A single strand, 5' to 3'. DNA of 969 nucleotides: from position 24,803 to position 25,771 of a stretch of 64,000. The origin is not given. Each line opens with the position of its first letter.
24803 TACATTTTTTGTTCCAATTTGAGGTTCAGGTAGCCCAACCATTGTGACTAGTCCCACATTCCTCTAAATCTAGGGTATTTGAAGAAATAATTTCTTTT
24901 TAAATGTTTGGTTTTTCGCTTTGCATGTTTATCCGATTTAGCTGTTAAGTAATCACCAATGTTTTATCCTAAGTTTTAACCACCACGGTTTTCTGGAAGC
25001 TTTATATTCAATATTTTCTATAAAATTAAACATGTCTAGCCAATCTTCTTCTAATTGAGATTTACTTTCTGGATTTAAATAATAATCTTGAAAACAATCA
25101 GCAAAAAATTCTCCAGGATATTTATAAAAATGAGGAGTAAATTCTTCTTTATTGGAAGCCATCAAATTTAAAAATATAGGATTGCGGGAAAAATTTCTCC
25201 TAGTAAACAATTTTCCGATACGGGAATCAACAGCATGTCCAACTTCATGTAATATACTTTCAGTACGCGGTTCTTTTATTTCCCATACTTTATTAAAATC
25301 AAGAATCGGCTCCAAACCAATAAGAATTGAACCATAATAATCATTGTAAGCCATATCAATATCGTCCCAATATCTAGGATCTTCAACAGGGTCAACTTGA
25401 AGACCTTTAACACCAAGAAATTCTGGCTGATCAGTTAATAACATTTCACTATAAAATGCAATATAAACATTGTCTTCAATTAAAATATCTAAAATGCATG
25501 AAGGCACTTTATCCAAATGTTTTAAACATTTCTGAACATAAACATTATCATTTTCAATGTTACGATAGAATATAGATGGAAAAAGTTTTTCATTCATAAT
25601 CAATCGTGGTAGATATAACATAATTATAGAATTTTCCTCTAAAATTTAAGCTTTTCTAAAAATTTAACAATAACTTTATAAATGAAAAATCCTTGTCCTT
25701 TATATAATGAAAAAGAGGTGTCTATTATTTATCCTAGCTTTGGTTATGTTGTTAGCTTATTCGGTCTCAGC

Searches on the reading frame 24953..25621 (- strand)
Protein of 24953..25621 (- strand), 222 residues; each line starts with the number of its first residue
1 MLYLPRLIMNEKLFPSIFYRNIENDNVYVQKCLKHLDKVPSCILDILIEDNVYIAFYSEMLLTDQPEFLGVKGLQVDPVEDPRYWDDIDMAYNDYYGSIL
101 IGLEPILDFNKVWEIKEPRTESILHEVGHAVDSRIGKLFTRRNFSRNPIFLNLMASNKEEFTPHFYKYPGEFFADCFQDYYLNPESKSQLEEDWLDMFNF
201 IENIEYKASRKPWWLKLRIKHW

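Call 28: search_protein_families(library=pfam, proteins=[window:24953-25621:-], max_evalue=0.01)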
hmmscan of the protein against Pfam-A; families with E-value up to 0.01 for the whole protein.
window:24953-25621:- (222 aa): 1 family
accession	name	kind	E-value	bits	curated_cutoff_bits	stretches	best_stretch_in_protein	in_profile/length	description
PF07737.17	ATLF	-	1.5e-18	67.6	27.4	1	18-203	16-192/193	Anthrax toxin lethal factor, N- and C-terminal domain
